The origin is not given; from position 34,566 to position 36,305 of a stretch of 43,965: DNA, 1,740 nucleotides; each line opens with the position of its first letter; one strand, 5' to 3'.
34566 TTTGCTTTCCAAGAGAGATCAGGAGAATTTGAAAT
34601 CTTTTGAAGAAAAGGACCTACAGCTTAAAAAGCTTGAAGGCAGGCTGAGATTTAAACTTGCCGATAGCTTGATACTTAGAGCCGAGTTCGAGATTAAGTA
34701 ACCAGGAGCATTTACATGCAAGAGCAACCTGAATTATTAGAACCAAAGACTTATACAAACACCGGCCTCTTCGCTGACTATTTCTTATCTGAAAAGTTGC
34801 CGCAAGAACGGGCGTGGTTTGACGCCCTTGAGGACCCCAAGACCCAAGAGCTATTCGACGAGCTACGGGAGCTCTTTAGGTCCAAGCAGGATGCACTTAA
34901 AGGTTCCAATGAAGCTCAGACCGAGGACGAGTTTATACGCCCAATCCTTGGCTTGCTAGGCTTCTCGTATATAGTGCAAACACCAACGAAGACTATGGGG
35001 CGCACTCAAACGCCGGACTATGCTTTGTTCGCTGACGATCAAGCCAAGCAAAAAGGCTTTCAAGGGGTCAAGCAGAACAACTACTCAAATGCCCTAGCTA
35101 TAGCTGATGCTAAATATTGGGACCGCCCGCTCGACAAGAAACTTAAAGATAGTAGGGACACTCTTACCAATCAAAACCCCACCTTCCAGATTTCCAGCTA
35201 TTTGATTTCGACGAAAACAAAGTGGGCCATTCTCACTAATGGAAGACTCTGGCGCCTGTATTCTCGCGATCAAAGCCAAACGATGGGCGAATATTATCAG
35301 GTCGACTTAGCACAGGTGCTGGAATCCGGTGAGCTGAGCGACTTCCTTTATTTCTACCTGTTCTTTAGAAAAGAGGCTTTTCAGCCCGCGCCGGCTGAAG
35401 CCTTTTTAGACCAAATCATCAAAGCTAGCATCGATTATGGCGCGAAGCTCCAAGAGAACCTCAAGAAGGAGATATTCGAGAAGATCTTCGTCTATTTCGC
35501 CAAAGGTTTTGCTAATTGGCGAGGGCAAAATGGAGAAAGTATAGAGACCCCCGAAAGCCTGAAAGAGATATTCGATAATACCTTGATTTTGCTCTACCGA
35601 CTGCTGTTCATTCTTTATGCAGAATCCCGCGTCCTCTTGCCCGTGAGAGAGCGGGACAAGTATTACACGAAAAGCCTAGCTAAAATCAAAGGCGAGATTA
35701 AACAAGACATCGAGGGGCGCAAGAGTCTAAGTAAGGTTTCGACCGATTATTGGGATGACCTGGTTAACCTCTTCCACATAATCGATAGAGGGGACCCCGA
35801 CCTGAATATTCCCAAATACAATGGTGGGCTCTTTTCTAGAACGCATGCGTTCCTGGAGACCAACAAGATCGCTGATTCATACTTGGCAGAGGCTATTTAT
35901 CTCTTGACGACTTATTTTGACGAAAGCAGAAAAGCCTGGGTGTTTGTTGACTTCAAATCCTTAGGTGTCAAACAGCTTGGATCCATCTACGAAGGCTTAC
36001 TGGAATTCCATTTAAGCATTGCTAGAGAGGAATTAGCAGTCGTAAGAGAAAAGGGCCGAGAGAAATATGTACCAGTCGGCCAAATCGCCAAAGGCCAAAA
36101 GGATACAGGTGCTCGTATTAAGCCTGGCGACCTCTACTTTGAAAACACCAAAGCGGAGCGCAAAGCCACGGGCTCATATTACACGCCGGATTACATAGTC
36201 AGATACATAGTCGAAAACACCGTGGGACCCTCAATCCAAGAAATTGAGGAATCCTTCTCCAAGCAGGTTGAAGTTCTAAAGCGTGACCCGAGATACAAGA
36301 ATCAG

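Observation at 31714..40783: Translationally coupled SNF2 helicase / PglX-like adenine methyltransferase / UvrD-like helicase operon that fits no named defence system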

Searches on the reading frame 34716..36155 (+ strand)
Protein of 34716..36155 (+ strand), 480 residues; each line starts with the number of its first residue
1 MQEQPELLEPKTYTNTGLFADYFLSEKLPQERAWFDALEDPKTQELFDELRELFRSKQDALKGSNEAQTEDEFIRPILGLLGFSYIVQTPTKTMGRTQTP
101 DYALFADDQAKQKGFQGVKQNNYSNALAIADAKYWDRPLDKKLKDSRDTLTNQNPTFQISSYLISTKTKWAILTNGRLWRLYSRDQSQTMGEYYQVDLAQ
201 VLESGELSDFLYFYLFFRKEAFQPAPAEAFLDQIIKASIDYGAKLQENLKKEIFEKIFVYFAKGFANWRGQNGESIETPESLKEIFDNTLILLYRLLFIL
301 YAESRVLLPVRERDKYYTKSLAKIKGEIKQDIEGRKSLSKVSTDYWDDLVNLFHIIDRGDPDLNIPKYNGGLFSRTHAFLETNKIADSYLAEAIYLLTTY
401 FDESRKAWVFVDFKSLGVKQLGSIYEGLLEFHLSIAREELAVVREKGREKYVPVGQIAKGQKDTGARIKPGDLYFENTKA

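Call 39: predict_structure(alignment_id=A1)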
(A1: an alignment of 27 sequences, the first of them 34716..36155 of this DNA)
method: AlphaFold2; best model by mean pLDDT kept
length: 480 residues; sequences in the alignment: 27
mean_pLDDT: 87.5   pTM: 0.78
mean pLDDT of the five models: 87.5, 87.2, 86.6, 86.3, 86.3
residues with pLDDT >= 90: 243; 70-90: 210; 50-70: 19; < 50: 8
segments of 3 or more residues with pLDDT < 50: 1-8
pLDDT, mean of each block of 10 residues (from residue 1): 41 84 83 93 97 95 91 97 91 79 94 88 92 91 76 84 91 96 80 92 94 96 82 88 83 89 93 83 93 94 86 90 95 93 96 94 89 87 95 94 82 76 81 89 82 84 83 78
secondary structure, 60 per line:
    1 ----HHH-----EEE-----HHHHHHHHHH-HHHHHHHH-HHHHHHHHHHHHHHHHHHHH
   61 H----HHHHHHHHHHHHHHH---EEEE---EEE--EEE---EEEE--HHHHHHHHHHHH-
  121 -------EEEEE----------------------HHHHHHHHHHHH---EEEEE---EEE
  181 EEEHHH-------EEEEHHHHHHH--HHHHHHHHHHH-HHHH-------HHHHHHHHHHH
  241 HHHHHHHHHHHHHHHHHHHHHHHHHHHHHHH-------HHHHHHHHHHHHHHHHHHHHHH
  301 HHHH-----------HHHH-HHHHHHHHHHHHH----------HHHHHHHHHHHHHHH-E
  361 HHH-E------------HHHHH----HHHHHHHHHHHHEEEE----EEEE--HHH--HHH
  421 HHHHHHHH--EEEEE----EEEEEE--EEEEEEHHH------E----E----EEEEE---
elements in order: E13-15 H21-30 H32-39 H41-61 H66-80 E84-87 E91-93 E96-98 E102-105 H108-119 E128-132 H155-166 E170-174 E178-183 E194-197 H198-204 H207-217 H219-222 H230-271 H279-304 H316-319 H321-333 H344-358 H378-382 H387-398 E399-402 E407-410 H418-428 E431-435 E440-445 E448-453 E473-477

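Call 44: fold_search(model_id=the predicted structure, library=pdb)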
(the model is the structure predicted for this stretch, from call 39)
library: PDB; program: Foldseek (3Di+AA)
matches with E <= 10: 163; with E <= 0.001: 0
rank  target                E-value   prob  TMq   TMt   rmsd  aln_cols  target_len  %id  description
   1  3s1s                  3.7e-03  0.99  0.20  0.12  13.4       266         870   15  Characterization and crystal structure of the type IIG restriction endonuclease BpuSI (released 2011-07-13)
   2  7lo5_B                3.7e-03  0.98  0.23  0.12  19.0       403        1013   13  cryoEM structure DrdV-DNA complex (released 2021-03-17)
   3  3h1t                  1.0e-02  1.00  0.19  0.17   5.4       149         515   18  The fragment structure of a putative HsdR subunit of a type I restriction enzyme from Vibrio vulnificus YJ016 (released 2009-10-20)
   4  3syy                  1.1e-01  0.75  0.14  0.33  17.1       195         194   13  Crystal Structure of an alkaline exonuclease (LHK-Exo) from Laribacter hongkongensis (released 2012-02-15)
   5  6thc_C                2.8e-01  0.23  0.11  0.22  12.9       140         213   14  Crystal structure of Mycobacterium smegmatis CoaB in complex with CTP and (4-hydroxyphenyl)(2,3,4-trihydroxyphenyl)met (released 2020-11-25)
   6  3ot2_A                3.0e-01  0.66  0.15  0.34  10.2       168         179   10  Crystal structure of a putative nuclease belonging to DUF820 (Ava_3926) from Anabaena variabilis ATCC 29413 at 1.96 A  (released 2010-10-06)
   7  3k93                  3.0e-01  0.21  0.14  0.26  20.1       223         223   13  Crystal structure of phage related exonuclease (YP_719632.1) from HAEMOPHILUS SOMNUS 129PT at 2.15 A resolution (released 2009-11-03)
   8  1wdj_B                3.1e-01  0.69  0.14  0.35   6.4       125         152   13  Crystal structure of TT1808 from Thermus thermophilus HB8 (released 2004-11-17)
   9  3ijm_A                4.0e-01  0.41  0.14  0.37   7.1       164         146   12  The structure of a restriction endonuclease-like fold superfamily protein from Spirosoma linguale. (released 2009-09-22)
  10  5yet_B                4.2e-01  0.16  0.14  0.17  21.4       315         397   10  Structure of R354_WT (released 2018-06-20)
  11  3ijm_B                4.5e-01  0.75  0.17  0.46   4.8       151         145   10  The structure of a restriction endonuclease-like fold superfamily protein from Spirosoma linguale. (released 2009-09-22)
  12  4r5q                  5.2e-01  0.93  0.14  0.29   4.2       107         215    8  Crystal structure and nuclease activity of the CRISPR-associated Cas4 protein Pcal_0546 from Pyrobaculum calidifontis co (released 2014-09-17)
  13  8owr_A                5.2e-01  0.15  0.11  0.21  12.2       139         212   14  Crystal structure of Mycobacterium smegmatis CoaB in complex with CTP and 2-(1-(3,4-dihydroxyphenyl)-5-(3-hydroxypheny (released 2024-05-08)
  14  8f6b_D                5.5e-01  0.10  0.09  0.10  16.1       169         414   12  Crystal structure of murine PolG2 hexamer bound to DNA (released 2023-08-09)
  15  7r0g_B                5.8e-01  0.08  0.10  0.08  22.2       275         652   14  STRUCTURAL BASIS OF ION UPTAKE IN COPPER-TRANSPORTING P1B-TYPE ATPASES (released 2022-09-14)
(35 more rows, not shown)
